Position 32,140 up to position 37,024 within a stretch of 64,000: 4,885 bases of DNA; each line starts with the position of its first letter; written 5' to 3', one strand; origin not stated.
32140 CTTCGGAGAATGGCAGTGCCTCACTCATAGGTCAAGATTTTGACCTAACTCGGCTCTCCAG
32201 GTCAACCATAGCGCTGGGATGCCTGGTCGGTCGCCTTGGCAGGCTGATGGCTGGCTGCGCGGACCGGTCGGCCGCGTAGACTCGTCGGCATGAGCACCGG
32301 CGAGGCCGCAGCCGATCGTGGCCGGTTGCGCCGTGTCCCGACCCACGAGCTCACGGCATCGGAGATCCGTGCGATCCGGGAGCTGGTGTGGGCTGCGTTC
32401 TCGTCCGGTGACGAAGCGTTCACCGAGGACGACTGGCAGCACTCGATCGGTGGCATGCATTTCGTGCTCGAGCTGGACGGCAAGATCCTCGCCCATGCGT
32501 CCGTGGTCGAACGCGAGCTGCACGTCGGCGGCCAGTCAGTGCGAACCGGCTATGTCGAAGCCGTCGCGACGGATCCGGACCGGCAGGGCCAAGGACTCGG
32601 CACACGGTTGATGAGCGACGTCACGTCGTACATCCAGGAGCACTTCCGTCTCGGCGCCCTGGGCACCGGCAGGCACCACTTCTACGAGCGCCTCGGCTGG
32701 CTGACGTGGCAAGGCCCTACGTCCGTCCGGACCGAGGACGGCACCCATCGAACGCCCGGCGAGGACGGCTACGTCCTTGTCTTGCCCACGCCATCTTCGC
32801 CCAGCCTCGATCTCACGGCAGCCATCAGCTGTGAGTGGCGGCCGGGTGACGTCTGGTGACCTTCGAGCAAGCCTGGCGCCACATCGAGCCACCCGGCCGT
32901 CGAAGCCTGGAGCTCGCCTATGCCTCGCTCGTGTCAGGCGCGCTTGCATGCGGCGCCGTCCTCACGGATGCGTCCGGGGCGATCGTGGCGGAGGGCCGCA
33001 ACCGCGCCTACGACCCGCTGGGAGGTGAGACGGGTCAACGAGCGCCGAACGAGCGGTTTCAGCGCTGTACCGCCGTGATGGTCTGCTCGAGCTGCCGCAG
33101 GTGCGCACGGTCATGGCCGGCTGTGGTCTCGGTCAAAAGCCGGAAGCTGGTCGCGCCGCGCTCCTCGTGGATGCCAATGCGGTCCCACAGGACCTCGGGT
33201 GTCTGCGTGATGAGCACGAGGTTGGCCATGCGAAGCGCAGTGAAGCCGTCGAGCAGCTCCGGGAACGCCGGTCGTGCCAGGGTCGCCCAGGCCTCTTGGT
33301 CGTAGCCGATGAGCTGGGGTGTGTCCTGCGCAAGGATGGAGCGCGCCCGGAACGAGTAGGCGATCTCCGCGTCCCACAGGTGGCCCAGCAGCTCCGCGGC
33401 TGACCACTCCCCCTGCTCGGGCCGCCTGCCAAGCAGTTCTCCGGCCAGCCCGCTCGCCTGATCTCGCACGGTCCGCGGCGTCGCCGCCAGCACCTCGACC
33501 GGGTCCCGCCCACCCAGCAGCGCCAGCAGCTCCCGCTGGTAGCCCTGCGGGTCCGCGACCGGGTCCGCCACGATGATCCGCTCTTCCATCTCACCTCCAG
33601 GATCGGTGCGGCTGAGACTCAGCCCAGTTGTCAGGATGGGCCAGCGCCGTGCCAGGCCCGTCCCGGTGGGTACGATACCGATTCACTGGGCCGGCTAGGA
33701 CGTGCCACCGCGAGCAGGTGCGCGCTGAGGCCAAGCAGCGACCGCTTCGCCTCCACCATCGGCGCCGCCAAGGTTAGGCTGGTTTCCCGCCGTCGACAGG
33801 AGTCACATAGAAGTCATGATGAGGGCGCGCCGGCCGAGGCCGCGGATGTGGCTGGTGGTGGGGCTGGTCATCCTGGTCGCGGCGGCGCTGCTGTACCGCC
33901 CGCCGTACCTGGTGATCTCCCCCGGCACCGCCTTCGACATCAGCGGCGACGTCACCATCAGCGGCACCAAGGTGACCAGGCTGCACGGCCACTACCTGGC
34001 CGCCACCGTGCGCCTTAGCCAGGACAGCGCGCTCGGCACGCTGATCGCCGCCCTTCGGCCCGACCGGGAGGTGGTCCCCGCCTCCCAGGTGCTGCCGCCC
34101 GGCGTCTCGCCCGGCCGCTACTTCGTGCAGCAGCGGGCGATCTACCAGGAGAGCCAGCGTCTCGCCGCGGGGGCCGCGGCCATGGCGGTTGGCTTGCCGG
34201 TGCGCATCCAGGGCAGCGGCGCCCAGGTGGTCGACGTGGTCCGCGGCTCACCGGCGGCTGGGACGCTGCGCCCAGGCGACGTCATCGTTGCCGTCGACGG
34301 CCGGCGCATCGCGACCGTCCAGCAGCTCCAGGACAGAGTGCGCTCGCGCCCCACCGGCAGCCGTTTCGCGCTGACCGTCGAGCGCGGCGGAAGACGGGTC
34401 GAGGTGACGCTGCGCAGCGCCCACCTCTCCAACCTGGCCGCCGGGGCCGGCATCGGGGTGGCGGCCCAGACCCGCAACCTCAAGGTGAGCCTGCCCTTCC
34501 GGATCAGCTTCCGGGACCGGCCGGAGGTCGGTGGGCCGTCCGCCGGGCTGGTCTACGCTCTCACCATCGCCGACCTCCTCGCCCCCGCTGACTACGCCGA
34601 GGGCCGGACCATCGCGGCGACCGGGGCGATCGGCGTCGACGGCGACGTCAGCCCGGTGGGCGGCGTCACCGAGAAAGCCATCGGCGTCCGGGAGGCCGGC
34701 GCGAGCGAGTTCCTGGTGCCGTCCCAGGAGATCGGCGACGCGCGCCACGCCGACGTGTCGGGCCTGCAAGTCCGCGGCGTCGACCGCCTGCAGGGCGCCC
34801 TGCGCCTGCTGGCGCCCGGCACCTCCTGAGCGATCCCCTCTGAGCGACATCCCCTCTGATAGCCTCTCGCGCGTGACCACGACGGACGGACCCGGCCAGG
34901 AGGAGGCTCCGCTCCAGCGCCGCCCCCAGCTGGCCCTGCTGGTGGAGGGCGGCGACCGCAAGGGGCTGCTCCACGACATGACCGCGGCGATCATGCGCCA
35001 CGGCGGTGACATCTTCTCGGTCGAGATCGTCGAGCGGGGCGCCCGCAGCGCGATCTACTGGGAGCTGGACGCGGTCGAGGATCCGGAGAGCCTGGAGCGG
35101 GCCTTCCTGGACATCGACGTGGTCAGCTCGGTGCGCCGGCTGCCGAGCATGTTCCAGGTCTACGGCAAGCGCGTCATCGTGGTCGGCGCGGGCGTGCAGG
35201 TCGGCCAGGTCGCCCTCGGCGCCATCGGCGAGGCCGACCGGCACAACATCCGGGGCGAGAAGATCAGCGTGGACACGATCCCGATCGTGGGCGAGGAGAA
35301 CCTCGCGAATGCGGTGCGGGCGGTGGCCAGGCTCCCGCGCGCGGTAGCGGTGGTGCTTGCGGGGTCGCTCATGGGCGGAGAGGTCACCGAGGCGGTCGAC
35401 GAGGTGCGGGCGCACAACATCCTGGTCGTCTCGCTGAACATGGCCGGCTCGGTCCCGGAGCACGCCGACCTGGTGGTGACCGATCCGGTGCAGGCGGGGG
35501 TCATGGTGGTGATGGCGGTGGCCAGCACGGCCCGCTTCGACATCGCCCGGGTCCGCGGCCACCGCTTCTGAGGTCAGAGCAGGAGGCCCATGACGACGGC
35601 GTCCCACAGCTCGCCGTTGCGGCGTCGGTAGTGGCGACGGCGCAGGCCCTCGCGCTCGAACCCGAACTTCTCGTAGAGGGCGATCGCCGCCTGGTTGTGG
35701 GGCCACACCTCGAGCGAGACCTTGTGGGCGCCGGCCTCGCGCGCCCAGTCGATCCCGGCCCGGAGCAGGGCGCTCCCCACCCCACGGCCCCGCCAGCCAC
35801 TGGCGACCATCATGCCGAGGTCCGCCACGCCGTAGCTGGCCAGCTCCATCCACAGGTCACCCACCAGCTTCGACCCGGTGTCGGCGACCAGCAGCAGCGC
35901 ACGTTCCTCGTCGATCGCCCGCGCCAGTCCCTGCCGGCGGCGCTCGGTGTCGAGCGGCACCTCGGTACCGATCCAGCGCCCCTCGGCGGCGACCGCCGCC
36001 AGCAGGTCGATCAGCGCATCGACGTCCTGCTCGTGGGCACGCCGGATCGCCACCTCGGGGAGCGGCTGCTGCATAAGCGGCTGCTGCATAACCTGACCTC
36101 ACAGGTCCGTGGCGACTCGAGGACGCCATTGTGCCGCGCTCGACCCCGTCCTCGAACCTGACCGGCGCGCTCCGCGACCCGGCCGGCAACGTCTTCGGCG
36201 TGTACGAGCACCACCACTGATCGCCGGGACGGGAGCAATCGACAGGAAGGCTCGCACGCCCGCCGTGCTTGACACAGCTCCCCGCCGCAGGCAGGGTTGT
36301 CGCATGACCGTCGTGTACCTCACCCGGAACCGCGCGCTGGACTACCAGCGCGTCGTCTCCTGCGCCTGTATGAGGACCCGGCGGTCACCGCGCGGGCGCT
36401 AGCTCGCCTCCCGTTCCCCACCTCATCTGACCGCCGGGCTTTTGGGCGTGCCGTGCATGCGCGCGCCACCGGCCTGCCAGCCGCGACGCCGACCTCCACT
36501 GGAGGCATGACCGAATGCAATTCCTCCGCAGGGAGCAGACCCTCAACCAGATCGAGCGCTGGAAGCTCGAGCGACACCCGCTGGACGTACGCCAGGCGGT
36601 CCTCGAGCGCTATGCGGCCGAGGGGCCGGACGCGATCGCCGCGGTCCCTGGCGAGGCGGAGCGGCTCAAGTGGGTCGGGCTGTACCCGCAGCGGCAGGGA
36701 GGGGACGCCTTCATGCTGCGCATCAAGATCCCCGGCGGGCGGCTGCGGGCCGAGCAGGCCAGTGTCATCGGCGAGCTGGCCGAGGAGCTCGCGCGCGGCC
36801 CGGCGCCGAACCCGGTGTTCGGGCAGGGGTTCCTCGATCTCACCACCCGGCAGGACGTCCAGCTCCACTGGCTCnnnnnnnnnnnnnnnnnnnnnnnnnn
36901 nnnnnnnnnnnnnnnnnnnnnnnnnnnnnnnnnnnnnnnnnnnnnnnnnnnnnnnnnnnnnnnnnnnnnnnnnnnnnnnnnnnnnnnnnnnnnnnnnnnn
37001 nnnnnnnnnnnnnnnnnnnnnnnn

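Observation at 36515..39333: Candidate split F420H2-dependent siroheme sulfite/nitrite reductase: NirA/SirA hemoprotein translationally coupled to an FrhB/FpoF-like subunit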

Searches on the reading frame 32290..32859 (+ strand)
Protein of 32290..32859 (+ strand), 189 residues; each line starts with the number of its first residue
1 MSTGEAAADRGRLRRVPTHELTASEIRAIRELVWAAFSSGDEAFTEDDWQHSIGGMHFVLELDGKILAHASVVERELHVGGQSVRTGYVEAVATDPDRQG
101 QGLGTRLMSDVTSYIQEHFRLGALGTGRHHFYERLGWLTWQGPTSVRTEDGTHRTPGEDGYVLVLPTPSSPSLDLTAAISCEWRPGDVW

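Call 9: search_protein_families(library=pfam, proteins=[window:32290-32859:+], max_evalue=0.001)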
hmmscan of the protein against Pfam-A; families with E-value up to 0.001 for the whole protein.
window:32290-32859:+ (189 aa): 5 families
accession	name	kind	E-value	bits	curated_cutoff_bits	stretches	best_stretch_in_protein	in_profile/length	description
PF13527.13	Acetyltransf_9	-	3.3e-14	53.4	25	1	20-137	4-124/127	Acetyltransferase (GNAT) domain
PF00583.31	Acetyltransf_1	-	1.9e-13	51.2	20.7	1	27-137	2-116/116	Acetyltransferase (GNAT) family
PF13508.13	Acetyltransf_7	-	1.7e-10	41.6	27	1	56-137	4-82/84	Acetyltransferase (GNAT) domain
PF13673.13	Acetyltransf_10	-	2.5e-05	24.7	23.6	1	47-140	20-110/128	Acetyltransferase (GNAT) domain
PF02474.21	NodA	-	0.00076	19.6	22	1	61-135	59-135/195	Nodulation protein A (NodA)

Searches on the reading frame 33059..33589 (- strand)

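Call 9: search_protein_families(library=pfam, proteins=[window:33059-33589:-], max_evalue=0.001)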
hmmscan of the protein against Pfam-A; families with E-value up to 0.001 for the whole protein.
window:33059-33589:- (176 aa): 1 family
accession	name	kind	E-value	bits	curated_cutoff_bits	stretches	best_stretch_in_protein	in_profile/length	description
PF12867.12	DinB_2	-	1.4e-13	51.8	24.8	1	36-167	4-128/128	DinB superfamily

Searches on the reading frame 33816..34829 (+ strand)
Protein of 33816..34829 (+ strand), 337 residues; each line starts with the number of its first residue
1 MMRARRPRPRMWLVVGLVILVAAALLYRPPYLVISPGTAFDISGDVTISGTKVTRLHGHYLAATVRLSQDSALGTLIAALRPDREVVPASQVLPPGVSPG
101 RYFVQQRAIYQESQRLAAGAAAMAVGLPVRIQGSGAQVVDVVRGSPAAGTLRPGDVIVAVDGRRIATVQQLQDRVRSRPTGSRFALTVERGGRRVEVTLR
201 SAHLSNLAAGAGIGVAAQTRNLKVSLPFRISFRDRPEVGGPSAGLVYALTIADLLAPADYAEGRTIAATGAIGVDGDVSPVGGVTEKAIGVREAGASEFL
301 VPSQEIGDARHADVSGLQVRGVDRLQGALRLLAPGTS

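Call 9: search_protein_families(library=pfam, proteins=[window:33816-34829:+], max_evalue=0.001)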
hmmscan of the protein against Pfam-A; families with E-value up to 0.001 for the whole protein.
window:33816-34829:+ (337 aa): 4 families
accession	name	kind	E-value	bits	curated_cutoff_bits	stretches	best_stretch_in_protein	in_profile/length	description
PF13180.12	PDZ_2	-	1.4e-12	48.2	27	1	126-199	4-78/80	PDZ domain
PF17820.7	PDZ_6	-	4.5e-11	42.8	27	1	138-190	2-54/54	PDZ domain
PF05362.19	Lon_C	-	2.8e-08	34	21.1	1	240-308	109-175/205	Lon protease (S16) C-terminal proteolytic domain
PF00595.29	PDZ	-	1.2e-07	32.4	23.2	1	134-188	25-80/81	PDZ domain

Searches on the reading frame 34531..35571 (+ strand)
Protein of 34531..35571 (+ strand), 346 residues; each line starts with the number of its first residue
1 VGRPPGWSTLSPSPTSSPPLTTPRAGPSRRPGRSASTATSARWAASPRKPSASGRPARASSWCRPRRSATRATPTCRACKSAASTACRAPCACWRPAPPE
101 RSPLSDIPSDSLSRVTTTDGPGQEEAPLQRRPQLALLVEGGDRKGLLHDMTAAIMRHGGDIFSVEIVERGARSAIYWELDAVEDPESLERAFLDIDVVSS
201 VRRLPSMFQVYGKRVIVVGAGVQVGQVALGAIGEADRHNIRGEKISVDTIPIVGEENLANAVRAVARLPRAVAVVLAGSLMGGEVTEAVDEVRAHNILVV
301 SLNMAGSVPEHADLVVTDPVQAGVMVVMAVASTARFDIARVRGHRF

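Call 9: search_protein_families(library=pfam, proteins=[window:34531-35571:+], max_evalue=0.001)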
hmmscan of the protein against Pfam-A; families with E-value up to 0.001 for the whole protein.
window:34531-35571:+ (346 aa): 2 families
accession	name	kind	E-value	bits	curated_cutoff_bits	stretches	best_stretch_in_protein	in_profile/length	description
PF18462.6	DUF5612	-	4.5e-65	218.3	25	1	206-344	3-142/143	Domain of unknown function (DUF5612)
PF01842.31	ACT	-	8.3e-06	25.9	27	1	136-190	3-56/66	ACT domain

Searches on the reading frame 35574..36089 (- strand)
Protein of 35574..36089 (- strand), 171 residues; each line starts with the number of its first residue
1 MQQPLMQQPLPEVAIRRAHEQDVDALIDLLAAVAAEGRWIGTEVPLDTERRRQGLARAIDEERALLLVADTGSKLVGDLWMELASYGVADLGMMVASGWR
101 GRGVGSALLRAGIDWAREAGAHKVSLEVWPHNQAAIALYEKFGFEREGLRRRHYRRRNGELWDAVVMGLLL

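Call 9: search_protein_families(library=pfam, proteins=[window:35574-36089:-], max_evalue=0.001)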
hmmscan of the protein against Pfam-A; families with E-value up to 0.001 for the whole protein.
window:35574-36089:- (171 aa): 9 families
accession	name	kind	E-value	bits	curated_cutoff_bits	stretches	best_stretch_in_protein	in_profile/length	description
PF00583.31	Acetyltransf_1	-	6.7e-18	65.5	20.7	1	58-144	28-116/116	Acetyltransferase (GNAT) family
PF13508.13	Acetyltransf_7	-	8.9e-15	55.3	27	1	64-145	3-83/84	Acetyltransferase (GNAT) domain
PF13302.13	Acetyltransf_3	-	1.5e-12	48.9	25.4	1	14-145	3-138/138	Acetyltransferase (GNAT) domain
PF13673.13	Acetyltransf_10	-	9.5e-09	35.8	23.6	1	52-148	19-111/128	Acetyltransferase (GNAT) domain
PF08445.16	FR47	-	3.1e-06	27.5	22.1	1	91-147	24-80/86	FR47-like protein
PF13527.13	Acetyltransf_9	-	0.00013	22.4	25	0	92-145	77-125/127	Acetyltransferase (GNAT) domain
PF24553.2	Rv0428c_C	-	0.00024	21.2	27.2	1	93-147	165-218/224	Probable histone acetyltransferase Rv0428c C-terminal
PF13420.13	Acetyltransf_4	-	0.00031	21.2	24.3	1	15-163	1-152/155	Acetyltransferase (GNAT) domain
PF13523.12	Acetyltransf_8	-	0.00062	19.8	27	0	98-148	90-141/145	Acetyltransferase (GNAT) domain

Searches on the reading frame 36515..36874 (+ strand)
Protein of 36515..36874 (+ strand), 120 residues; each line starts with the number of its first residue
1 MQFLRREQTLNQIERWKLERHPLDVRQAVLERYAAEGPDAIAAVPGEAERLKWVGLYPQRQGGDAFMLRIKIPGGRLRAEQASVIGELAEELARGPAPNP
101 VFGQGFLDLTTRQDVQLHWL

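Call 50: search_solved_structures(query=window:36515-36874:+, max_evalue=1, show_alignments=5)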
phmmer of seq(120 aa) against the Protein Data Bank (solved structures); distinct sequences matched with E-value up to 1: 11.
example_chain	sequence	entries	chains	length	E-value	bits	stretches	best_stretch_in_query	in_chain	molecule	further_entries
2akj_A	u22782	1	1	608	4.2e-09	40.1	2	42-113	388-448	Ferredoxin--nitrite reductase, chloroplast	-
3b0h_A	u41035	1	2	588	4.8e-09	39.9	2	44-96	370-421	Nitrite reductase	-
3b0l_A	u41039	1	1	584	7.2e-09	39.3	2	10-114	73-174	Nitrite reductase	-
3b0j_A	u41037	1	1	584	7.6e-09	39.2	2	10-114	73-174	Nitrite reductase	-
3b0m_A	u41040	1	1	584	8.3e-09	39.1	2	10-114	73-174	Nitrite reductase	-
3vlx_A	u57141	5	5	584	8.6e-09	39.1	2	10-114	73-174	Nitrite reductase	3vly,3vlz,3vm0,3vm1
3b0n_A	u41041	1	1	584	8.6e-09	39.1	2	10-114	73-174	Nitrite reductase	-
3b0g_A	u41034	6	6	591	8.9e-09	39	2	10-114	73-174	Nitrite reductase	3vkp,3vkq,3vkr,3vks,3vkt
1zj8_A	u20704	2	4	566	1.3e-07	35.3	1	7-120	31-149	Probable ferredoxin-dependent nitrite reductase NirA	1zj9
6xt4_A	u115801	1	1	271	0.1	16.2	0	72-101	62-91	1BH_69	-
9gby_A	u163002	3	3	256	0.33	14.6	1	15-81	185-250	2-C-methyl-D-erythritol 4-phosphate cytidylyltransferase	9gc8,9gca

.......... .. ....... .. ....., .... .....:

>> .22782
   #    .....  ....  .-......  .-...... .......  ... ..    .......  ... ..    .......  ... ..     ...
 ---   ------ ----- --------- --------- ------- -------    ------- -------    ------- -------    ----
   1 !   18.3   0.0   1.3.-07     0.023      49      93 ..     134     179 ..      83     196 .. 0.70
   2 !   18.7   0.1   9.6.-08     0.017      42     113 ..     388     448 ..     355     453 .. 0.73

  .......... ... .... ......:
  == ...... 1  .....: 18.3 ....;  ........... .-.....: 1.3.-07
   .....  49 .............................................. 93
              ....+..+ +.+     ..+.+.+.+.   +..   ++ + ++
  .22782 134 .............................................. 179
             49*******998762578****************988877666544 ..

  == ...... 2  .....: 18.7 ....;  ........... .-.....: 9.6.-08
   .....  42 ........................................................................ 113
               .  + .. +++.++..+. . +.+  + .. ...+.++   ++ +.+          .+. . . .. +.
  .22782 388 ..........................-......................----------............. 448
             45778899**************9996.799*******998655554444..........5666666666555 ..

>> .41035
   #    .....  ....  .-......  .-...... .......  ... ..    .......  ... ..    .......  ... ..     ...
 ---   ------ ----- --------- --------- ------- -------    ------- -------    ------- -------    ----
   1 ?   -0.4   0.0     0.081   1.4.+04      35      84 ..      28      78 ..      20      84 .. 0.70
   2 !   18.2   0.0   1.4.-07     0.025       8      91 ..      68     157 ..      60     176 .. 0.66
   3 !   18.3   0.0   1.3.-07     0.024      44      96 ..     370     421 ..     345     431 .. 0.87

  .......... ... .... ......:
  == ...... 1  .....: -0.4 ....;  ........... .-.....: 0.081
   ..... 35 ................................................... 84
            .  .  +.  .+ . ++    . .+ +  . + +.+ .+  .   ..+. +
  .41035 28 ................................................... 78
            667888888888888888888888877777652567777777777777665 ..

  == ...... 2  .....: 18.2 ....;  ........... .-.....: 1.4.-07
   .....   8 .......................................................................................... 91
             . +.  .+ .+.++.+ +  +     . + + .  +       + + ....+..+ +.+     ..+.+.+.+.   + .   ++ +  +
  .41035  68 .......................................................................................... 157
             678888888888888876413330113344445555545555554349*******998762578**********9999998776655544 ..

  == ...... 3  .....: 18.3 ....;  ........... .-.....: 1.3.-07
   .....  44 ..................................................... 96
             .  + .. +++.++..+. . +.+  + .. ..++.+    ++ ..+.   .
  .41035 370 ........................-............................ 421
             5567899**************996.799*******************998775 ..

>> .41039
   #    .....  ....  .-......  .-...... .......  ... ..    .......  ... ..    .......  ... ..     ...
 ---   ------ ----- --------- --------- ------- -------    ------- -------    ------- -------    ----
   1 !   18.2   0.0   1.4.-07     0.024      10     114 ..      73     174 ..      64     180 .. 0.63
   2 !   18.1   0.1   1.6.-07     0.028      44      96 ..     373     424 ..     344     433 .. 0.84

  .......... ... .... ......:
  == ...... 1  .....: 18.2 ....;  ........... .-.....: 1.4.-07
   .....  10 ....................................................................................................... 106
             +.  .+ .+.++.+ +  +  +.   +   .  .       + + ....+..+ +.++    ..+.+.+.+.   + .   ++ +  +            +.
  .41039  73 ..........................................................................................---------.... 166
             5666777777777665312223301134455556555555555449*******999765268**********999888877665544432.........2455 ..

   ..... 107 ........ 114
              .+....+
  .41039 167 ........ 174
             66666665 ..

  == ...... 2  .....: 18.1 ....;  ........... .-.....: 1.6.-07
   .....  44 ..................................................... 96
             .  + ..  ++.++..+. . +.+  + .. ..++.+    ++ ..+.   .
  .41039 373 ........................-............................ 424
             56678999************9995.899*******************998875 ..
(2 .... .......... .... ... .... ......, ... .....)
